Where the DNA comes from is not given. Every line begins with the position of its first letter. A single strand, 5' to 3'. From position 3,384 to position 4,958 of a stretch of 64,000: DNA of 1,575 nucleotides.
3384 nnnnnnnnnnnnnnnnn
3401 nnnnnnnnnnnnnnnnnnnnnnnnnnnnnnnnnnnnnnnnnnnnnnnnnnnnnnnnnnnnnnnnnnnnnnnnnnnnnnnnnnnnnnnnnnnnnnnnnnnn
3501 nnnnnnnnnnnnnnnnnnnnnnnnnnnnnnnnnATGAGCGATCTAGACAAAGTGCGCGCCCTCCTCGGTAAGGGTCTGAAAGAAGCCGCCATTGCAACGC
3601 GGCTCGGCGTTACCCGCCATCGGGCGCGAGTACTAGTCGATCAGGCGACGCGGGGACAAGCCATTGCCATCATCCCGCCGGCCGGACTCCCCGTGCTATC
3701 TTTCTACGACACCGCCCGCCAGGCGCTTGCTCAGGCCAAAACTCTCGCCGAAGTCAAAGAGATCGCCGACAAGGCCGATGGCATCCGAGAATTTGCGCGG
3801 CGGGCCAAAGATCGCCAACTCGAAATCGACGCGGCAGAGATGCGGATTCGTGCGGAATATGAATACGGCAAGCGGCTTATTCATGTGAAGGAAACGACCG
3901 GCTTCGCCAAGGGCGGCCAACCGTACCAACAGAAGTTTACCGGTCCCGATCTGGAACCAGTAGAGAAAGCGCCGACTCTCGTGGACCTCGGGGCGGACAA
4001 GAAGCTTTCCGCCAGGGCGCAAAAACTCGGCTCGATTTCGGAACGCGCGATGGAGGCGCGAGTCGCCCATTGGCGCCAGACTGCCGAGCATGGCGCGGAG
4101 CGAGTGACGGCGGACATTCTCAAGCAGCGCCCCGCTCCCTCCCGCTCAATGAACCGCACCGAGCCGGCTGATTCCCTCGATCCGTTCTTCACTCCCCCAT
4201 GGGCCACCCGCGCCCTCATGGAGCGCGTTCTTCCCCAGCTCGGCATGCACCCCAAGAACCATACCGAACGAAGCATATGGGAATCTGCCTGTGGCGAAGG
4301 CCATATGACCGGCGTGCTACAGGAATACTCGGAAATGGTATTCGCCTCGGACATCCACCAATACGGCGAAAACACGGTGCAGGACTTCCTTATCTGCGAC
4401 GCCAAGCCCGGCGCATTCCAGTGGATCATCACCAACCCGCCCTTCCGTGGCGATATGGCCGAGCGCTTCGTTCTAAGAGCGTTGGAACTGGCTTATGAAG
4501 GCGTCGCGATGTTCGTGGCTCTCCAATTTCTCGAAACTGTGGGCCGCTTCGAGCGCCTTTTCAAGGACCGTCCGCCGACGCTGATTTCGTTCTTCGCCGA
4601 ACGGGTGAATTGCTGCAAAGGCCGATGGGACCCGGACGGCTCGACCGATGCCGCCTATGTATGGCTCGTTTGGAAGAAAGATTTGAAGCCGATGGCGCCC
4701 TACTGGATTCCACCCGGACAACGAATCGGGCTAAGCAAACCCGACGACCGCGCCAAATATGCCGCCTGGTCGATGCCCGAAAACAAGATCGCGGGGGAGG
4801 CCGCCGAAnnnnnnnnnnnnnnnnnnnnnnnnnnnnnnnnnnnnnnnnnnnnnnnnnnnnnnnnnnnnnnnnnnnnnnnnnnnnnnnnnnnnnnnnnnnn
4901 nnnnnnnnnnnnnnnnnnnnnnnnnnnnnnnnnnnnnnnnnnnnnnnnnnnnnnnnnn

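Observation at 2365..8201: ATGA-chained epigenetic/host-takeover module: DUF5131 three-Cys protein, gamma-class MTase, GcrA homologue, ASCH, DUF1937-like, beta-class MTase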

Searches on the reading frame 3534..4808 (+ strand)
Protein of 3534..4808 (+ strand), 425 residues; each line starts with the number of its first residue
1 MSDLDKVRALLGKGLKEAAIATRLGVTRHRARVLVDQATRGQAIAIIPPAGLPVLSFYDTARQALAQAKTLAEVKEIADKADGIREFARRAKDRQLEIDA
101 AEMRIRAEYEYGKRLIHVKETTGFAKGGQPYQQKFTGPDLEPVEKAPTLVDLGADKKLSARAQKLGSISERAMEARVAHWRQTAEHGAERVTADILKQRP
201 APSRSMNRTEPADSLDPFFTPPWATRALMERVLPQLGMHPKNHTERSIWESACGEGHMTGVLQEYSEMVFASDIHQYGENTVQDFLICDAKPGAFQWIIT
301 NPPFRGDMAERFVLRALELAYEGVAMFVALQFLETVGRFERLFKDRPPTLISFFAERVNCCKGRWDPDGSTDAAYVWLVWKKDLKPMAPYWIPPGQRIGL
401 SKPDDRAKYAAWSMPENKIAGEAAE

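Call 3: search_protein_families(library=pfam, proteins=[window:3534-4808:+], max_evalue=0.01)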
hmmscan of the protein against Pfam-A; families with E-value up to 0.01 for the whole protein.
window:3534-4808:+ (425 aa): 1 family
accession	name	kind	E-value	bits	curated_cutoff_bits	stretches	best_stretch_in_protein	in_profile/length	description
PF05175.20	MTS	-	0.0076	16.3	23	0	286-344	90-155/170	Methyltransferase small domain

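Call 4: search_protein_families(library=phrogs, proteins=[window:3534-4808:+], max_evalue=0.001)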
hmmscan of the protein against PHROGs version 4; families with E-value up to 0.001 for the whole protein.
window:3534-4808:+ (425 aa): 3 families
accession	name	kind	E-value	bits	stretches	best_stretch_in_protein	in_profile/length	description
phrog_799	-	other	1.5e-48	167.1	1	90-408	99-395/458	DNA methyltransferase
phrog_5172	-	unknown function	1.7e-05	24.7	1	213-326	18-129/377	-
phrog_9133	-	unknown function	0.00028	19.8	1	166-324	687-849/1259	-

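Call 5: search_protein_families(library=ncbifam, proteins=[window:3534-4808:+], max_evalue=0.01)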
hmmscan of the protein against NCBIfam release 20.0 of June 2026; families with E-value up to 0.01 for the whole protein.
window:3534-4808:+ (425 aa): 0 families

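Call 11: search_dna_similar(query=window:3534-4808:+, collection=phages, mode=protein, max_rows=25)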
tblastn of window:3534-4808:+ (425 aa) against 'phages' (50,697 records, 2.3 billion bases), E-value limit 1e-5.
Records with a match: 155; places in all: 155; records where one place covers at least 80% of the query: 2.
Best place of each record, by identity: <60% 155.
By first word of the organism name: Vibrio 65; Aeromonas 17; Staphylococcus 10; Campylobacter 10; Caulobacter 10; Rhizobium 8; Listeria 8; Microbacterium 4; Streptococcus 4; Synechococcus 3; and 12 more.
By host as written in the record: - 23; Vibrio parahaemolyticus 17; Aeromonas hydrophila 10; Listeria monocytogenes 8; Caulobacter vibrioides CB15 7; Campylobacter jejuni 4; Vibrio alginolyticus 4; Caulobacter segnis CBR1 4; and 55 more.
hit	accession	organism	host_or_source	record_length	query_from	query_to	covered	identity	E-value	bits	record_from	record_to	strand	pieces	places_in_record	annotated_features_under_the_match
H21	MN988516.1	Rhizobium phage RHph_N28_2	Rhizobium etli N731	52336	196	409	50%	47.6%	9e-47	178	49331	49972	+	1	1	putative DNA methyltransferase protein | putative methyltransferase protein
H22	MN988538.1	Rhizobium phage RHph_Y25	Rhizobium etli N6212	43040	161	409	59%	40.8%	4e-41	161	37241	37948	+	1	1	putative DNA methyltransferase protein | holliday junction resolvase RusA-like protein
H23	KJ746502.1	Rhizobium phage vB_RleM_PPF1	Rhizobium leguminosarum strain F1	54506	1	381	90%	26.1%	9e-8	61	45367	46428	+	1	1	hypothetical protein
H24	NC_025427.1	Rhizobium phage vB_RleM_PPF1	Rhizobium leguminosarum strain F1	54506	1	381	90%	26.1%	9e-8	61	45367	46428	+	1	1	DNA methyltransferase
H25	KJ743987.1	Sinorhizobium phage phiLM21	Sinorhizobium sp. LM21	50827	182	409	54%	43.2%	9e-45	172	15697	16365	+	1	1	methyltransferase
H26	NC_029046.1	Sinorhizobium phage phiLM21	Sinorhizobium sp. LM21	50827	182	409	54%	43.2%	9e-45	172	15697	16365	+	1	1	DNA methyltransferase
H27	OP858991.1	Synechococcus phage Sc-Yong805-1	Synechococcus elongatus PCC 7942 = ...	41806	208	405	47%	35.4%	7e-26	116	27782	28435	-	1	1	hypothetical protein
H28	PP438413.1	Nostoc phage Nsp-JY21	Nostoc sp.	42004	208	405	47%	35.4%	7e-26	116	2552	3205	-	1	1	putative DNA methyltransferase protein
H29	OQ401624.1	Roseobacter phage CRP-902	Roseobacter sp. FZCC0083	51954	145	382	56%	27.9%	2e-9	66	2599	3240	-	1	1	SAM-dependent DNA methyltransferase | bifunctional DNA primase/polymerase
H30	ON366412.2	Bacillus phage vB_BceP_LY3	Bacillus cereus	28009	163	385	52%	27.9%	3e-11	72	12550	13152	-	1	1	NAD(P)-dependent oxidoreductase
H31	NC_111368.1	Bacillus phage vB_BceP_LY3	Bacillus cereus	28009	163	385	52%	27.9%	3e-11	72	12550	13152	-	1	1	NAD(P)-dependent oxidoreductase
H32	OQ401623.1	Roseobacter phage CRP-901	Roseobacter sp. FZCC0083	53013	180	382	48%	29.0%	9e-8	61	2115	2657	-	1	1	DNA methyltransferase | DUF6378 domain-containing protein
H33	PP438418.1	Microcystis phage Mwe-JY26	Microcystis wesenbergii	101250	215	380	39%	35.2%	8e-11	70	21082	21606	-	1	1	hypothetical protein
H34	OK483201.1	Vibrio phage F23s1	Vibrio parahaemolyticus F23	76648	182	381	47%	29.2%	5e-7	58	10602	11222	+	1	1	conjugal transfer protein (x2)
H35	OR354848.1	Staphylococcus phage S-CoN_Ph25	Staphylococcus sp.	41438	216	385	40%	33.3%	2e-13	79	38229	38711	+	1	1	DNA methyltransferase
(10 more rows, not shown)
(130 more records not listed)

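Call 15: get_annotated_region(hit=H26, flank=6000)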
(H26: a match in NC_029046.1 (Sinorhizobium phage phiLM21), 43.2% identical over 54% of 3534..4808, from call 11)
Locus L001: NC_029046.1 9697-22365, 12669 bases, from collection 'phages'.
description: Sinorhizobium phage phiLM21, complete genome.
organism: Sinorhizobium phage phiLM21 (NCBI taxid 1524882)
taxonomy: Viruses; Duplodnaviria; Heunggongvirae; Uroviricota; Caudoviricetes
host: Sinorhizobium sp. LM21; source: -; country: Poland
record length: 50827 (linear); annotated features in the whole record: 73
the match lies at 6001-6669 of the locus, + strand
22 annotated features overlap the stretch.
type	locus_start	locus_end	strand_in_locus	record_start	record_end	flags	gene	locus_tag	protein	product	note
CDS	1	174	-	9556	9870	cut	-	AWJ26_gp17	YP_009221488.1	hypothetical protein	-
CDS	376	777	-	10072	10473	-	-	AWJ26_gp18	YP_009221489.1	hypothetical protein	-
CDS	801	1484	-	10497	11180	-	-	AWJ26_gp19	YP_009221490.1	XRE family transcriptional regulator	Prophage repressor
CDS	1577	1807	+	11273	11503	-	-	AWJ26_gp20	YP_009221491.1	putative Cro-like protein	-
CDS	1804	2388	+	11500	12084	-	-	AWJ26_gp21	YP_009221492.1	HNH endonuclease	-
CDS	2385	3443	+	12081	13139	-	-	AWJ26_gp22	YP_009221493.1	hypothetical protein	-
CDS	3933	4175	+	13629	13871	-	-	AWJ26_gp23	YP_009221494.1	hypothetical protein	-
CDS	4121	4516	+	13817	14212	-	-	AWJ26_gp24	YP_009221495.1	hypothetical protein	-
CDS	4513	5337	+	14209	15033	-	-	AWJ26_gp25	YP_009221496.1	queuine tRNA-ribosyltransferase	-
CDS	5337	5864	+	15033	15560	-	-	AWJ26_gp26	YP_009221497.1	hypothetical protein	-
CDS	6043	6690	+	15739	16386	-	-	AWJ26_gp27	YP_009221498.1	DNA methyltransferase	-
CDS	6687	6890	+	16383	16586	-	-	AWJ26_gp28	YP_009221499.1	hypothetical protein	-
CDS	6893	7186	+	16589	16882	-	-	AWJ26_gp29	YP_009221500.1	hypothetical protein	-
CDS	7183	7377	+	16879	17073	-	-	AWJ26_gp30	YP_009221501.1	hypothetical protein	-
CDS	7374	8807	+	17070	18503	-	-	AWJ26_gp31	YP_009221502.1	DnaB-like replicative helicase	-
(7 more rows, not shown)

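Call 32: find_homologous_proteins(query=window:3534-4808:+, max_evalue=1e-10)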
Query window:3534-4808:+ (425 aa): 595 proteins with E <= 1e-10 among 8000 candidates; the best 120 are listed.
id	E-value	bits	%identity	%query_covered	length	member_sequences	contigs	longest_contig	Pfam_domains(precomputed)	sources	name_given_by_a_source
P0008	1.8e-196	671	77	90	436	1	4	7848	-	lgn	-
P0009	2.5e-171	588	64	100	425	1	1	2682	-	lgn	-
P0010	9.0e-170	583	64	100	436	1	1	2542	-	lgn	-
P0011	2.5e-160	552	62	98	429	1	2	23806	-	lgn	-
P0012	2.2e-154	533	61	99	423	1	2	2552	-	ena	-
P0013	1.5e-151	523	61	96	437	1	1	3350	-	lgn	-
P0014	1.3e-149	517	61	97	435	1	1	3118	-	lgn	-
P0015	1.9e-148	513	63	92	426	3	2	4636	-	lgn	-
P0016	6.3e-147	508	60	99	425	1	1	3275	-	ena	-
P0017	1.8e-145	503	61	94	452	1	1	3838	-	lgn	-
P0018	1.3e-140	487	58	97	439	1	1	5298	-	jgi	jgi:hypothetical protein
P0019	1.6e-139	484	57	98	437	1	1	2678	-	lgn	-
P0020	1.8e-139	483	56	98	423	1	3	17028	-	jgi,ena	-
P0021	1.7e-135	470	57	93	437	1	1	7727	-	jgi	jgi:hypothetical protein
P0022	1.4e-133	464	56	94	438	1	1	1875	-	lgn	-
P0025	4.5e-128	446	56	95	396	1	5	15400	-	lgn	-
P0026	1.2e-124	435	54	98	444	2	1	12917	-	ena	-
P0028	3.2e-122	427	51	95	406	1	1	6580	-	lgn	-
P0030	3.1e-117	410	50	98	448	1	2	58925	-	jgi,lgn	jgi:hypothetical protein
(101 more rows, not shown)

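Call 34: find_related_loci(query=A1, collection=genome_contigs, flank=6000)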
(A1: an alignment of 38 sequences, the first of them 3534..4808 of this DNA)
Query A1 (425 aa) in genome_contigs; peptide patterns used: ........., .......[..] (x = any residue, [..] = any of these).
600 stretches matched a pattern (row limit reached: there are more); 524 encode a relative of the query (tblastn E <= 1e-3); the best 80 are kept; 80 distinct loci.
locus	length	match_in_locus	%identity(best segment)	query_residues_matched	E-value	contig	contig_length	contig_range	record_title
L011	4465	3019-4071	48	52-411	9e-91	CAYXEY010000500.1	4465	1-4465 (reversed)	MAG TPA_asm: uncultured Planctomycetaceae bacterium isolate binchicken_co245_183 genome assembly, contig: NODE_28438_len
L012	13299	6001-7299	42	4-417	1e-88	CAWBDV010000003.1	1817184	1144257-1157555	MAG: uncultured Alphaproteobacteria bacterium isolate MFD09567.bin.3.28 genome assembly, contig: contig_29627, whole gen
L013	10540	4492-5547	48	52-411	3e-87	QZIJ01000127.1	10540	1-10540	MAG: Anaerolineaceae bacterium isolate SURF_68 contig-100_8421_length_10540_read_count_54368, whole genome shotgun seque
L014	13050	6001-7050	46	52-409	1e-82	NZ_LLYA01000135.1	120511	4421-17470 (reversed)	Bradyrhizobium retamae strain Ro19 contig_22, whole genome shotgun sequence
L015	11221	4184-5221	46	58-411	4e-82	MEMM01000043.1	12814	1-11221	MAG: Alphaproteobacteria bacterium RIFCSPHIGHO2_12_FULL_63_12 rifcsphigho2_12_scaffold_20276, whole genome shotgun seque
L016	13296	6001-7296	54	6-423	2e-131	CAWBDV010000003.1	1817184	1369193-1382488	MAG: uncultured Alphaproteobacteria bacterium isolate MFD09567.bin.3.28 genome assembly, contig: contig_29627, whole gen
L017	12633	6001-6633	58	200-409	6e-74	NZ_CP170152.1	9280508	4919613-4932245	Bradyrhizobium sp. Pha-3 chromosome, complete genome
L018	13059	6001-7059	43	52-411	2e-73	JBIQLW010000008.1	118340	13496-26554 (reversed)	MAG: Bradyrhizobiaceae bacterium isolate mag.1g NODE_196_length_118340, whole genome shotgun sequence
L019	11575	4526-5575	42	50-409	4e-70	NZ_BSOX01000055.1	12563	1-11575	Bradyrhizobium liaoningense strain NBRC 100396 sequence055, whole genome shotgun sequence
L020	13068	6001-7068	43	49-411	2e-79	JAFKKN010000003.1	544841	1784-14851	MAG: Hyphomicrobiales bacterium isolate SCN18_13_7_16_R3_B_63_31 SCN18_13_7_16_R3_B_scaffold_10, whole genome shotgun se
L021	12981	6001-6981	41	73-409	2e-66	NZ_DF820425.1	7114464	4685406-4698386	Bradyrhizobium sp. DOA9, whole genome shotgun sequence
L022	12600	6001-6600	55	207-409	2e-65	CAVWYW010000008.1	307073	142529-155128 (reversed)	MAG: uncultured Alphaproteobacteria bacterium isolate MFD09286.bin.2.97 genome assembly, contig: contig_23630, whole gen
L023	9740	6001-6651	51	200-411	1e-65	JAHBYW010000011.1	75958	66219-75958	MAG: Rhizobiaceae bacterium isolate ACE_PRO29 PRO29_11, whole genome shotgun sequence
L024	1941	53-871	46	142-411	8e-65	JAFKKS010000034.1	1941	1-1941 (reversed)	MAG: Hyphomicrobiales bacterium isolate SCN18_30_10_14_R2_B_64_10 SCN18_30_10_14_R2_B_scaffold_26197, whole genome shotg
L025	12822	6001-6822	48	158-409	2e-62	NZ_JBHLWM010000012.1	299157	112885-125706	Rhodopseudomonas telluris strain KCTC 23279 platanus_K_default_12, whole genome shotgun sequence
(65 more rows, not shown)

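Call 35: find_related_loci(query=A1, collection=viral_contigs, flank=6000)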
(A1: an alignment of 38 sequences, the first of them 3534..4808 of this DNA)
Query A1 (425 aa) in viral_contigs; peptide patterns used: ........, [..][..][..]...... (x = any residue, [..] = any of these).
599 stretches matched a pattern (row limit reached: there are more); 579 encode a relative of the query (tblastn E <= 1e-3); the best 80 are kept; 80 distinct loci.
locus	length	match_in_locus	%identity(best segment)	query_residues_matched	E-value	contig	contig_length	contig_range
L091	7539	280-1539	56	1-416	2e-141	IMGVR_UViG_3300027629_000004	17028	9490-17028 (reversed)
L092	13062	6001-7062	52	58-411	2e-108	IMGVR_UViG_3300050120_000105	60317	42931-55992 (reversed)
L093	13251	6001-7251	48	14-409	7e-103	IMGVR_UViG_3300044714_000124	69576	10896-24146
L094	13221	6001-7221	44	13-422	1e-95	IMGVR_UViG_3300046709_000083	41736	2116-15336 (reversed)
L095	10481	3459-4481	50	58-409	4e-93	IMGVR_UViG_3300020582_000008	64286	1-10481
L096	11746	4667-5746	48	50-409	8e-91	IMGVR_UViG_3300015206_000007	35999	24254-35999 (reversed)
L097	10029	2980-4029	47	52-411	5e-89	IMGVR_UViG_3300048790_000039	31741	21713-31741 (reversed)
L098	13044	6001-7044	44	50-411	3e-87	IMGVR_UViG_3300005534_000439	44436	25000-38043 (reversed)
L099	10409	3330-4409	45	48-411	4e-87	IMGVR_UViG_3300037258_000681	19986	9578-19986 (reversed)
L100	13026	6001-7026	45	58-411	4e-81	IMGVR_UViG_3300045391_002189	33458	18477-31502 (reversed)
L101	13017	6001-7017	45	55-409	8e-79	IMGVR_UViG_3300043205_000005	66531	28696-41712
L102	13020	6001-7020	43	50-405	4e-75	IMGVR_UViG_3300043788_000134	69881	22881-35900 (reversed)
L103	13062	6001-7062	45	50-411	1e-73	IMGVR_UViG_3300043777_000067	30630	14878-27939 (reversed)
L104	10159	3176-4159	42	69-418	8e-73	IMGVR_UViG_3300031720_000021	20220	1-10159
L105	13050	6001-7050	42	52-409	2e-72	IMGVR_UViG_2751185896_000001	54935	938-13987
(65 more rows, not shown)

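Call 42: search_solved_structures(query=A1, max_evalue=0.1, show_alignments=2)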
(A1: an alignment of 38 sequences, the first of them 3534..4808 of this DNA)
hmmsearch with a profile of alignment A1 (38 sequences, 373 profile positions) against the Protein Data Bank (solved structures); distinct sequences matched with E-value up to 0.1: 1.
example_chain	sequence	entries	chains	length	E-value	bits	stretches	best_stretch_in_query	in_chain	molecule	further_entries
9w5z_A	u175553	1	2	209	0.015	17.7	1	13-86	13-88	Streptococcal hemoprotein receptor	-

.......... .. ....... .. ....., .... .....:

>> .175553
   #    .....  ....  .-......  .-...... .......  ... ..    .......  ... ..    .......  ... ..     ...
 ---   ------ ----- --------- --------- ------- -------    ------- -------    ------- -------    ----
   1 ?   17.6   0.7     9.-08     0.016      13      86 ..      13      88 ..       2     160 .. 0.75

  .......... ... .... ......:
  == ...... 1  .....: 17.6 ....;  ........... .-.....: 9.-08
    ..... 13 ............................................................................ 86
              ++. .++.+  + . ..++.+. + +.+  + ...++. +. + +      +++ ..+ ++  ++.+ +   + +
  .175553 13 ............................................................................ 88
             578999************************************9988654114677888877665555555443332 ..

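Call 56: predict_structure(alignment_id=A3)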
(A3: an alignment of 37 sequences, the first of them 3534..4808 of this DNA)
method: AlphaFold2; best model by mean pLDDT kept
length: 425 residues; sequences in the alignment: 37
mean_pLDDT: 83.8   pTM: 0.53
mean pLDDT of the five models: 83.8, 82.7, 81.5, 81.4, 80.1
residues with pLDDT >= 90: 225; 70-90: 134; 50-70: 28; < 50: 38
segments of 3 or more residues with pLDDT < 50: 43-54, 128-136, 199-214
pLDDT, mean of each block of 10 residues (from residue 1): 93 96 97 93 43 62 90 91 88 91 95 92 62 50 72 88 94 91 79 65 40 63 96 93 87 88 95 85 93 96 82 95 94 81 93 91 81 89 97 96 93 74 57
secondary structure, 60 per line:
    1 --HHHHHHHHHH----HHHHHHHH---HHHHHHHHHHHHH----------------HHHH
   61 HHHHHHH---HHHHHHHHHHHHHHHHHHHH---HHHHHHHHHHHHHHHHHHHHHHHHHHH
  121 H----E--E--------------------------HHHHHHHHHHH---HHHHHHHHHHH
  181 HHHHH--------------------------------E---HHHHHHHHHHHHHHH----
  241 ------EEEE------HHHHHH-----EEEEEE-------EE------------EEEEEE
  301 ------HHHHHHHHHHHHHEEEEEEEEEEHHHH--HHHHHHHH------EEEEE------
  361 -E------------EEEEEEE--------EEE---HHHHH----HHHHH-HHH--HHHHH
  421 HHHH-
elements in order: H3-12 H17-24 H28-40 H57-67 H71-90 H94-121 H156-166 H170-185 H222-236 E247-250 H257-262 E268-273 E295-300 H307-319 E320-329 H330-333 H336-343 E350-354 E375-381 E390-392 H396-400 H405-409 H416-424

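Call 59: fold_search(model_id=the predicted structure, library=pdb)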
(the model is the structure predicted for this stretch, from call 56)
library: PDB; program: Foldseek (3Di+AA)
matches with E <= 10: 751; with E <= 0.001: 67
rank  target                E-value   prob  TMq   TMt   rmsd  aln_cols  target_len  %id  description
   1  3lpm_A                5.8e-06  1.00  0.27  0.48   5.9       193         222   18  Crystal structure of putative methyltransferase small domain protein from Listeria monocytogenes (released 2010-02-23)
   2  1aqj_B                1.7e-05  1.00  0.31  0.34   4.8       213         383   16  STRUCTURE OF ADENINE-N6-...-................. TAQI (released 1997-02-12)
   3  1aqi_A                1.7e-05  1.00  0.28  0.31   5.1       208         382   15  STRUCTURE OF ADENINE-N6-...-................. TAQI (released 1997-02-12)
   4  2adm_A                2.1e-05  1.00  0.31  0.34   4.3       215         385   16  ADENINE-N6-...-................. TAQI (released 1997-01-27)
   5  7wm6_B                3.2e-05  1.00  0.26  0.53   4.8       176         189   11  Crystal structure of SAH-bound TrmM from Mycoplasma capricolum (released 2022-06-29)
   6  4qdj                  5.5e-05  1.00  0.27  0.50   5.8       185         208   12  Crystal structure of magnesium protoporphyrin IX methyltransferase (ChlM) from Synechocystis PCC 6803 with bound SAM (released 2014-08-06)
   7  6h2u_A                6.5e-05  1.00  0.28  0.53   4.0       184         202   17  Crystal structure of human METTL5-TRMT112 complex, the 18S rRNA m6A1832 methyltransferase at 1.6A resolution (released 2019-07-31)
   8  3cgg_A                6.5e-05  1.00  0.26  0.53   9.8       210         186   13  Crystal structure of TehB-like SAM-dependent methyltransferase (NP_600671.1) from Corynebacterium glutamicum ATCC 1303 (released 2008-03-18)
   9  8x44_A                8.1e-05  1.00  0.30  0.45   5.0       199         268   16  Crystal structure of DIMT1 in complex with 5'-methylthioadenosine from Pyrococcus horikoshii (FormI) (released 2024-08-28)
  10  2p8j_B                8.1e-05  1.00  0.27  0.49   5.9       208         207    8  Crystal structure of S-adenosylmethionine-dependent methyltransferase (NP_349143.1) from Clostridium acetobutylicum at (released 2007-04-24)
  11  2zfu_B                8.6e-05  1.00  0.25  0.46  11.0       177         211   14  Structure of the methyltransferase-like domain of nucleomethylin (released 2008-12-02)
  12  6h2v_C                9.6e-05  1.00  0.27  0.53   4.4       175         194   19  Crystal structure of human METTL5-TRMT112 complex, the 18S rRNA m6A1832 methyltransferase at 2.5A resolution (released 2019-07-31)
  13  2ih5_A                1.2e-04  1.00  0.31  0.33   4.8       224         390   15  Crystal structure of the adenine-specific DNA methyltransferase M.TaqI complexed with the cofactor analog AETA and a 1 (released 2007-11-13)
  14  9ohl_C                1.2e-04  1.00  0.27  0.50   5.2       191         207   17  TRMT112-METTL5 bound to SAM and FWG-33B (released 2025-06-11)
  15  8x47                  1.2e-04  1.00  0.29  0.44  14.2       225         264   14  Crystal structure of DIMT1 in complex with S-adenosyl-L-homocysteine (SAH) from Pyrococcus horikoshii (released 2024-08-28)
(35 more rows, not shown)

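Call 99: find_encoding_contigs(protein=P0011, flank=7000, max_places=2)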
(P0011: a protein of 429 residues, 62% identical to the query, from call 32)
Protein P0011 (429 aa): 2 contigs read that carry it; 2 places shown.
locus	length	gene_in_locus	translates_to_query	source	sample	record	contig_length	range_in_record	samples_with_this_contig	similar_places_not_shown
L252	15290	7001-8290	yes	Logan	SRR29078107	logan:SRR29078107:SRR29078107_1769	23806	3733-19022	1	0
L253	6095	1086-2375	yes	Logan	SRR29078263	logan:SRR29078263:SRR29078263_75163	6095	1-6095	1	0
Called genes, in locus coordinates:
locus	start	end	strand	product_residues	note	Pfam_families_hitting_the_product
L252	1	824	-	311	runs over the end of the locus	PF00589:Phage_integrase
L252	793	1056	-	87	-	-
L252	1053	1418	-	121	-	-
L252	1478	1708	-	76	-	-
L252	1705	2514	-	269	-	PF02272:DHHA1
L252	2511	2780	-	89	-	-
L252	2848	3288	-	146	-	-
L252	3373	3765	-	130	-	PF01844:HNH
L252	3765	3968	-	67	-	-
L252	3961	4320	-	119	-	-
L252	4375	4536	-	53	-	-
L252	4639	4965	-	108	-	PF12844:HTH_19 (faint), PF01381:HTH_3 (weak)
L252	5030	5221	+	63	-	PF13560:HTH_31 (weak), PF01381:HTH_3 (weak)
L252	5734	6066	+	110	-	PF27127:YfdP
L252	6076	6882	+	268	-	PF10065:DUF2303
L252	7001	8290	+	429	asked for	-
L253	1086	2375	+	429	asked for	-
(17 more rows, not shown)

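Call 100: find_encoding_contigs(protein=P0008, flank=7000, max_places=2)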
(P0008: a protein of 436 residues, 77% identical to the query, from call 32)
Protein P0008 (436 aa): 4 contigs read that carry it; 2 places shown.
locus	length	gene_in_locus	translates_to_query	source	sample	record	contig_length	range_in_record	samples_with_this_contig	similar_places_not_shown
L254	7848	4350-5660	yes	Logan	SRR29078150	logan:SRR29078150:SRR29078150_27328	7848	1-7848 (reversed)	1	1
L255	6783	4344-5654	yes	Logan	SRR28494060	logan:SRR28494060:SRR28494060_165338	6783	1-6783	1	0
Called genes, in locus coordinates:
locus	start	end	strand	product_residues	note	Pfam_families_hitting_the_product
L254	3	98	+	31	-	?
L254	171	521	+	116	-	-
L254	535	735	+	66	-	-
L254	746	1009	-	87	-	PF12844:HTH_19 (weak), PF13560:HTH_31, PF01381:HTH_3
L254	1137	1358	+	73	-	-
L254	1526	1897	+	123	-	-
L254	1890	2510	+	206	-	-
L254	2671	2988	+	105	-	-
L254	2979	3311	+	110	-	PF27127:YfdP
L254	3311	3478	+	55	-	-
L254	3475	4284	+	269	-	PF10065:DUF2303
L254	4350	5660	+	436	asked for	-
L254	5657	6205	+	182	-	PF07750:GcrA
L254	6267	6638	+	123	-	-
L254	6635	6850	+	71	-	-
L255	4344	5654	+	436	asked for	-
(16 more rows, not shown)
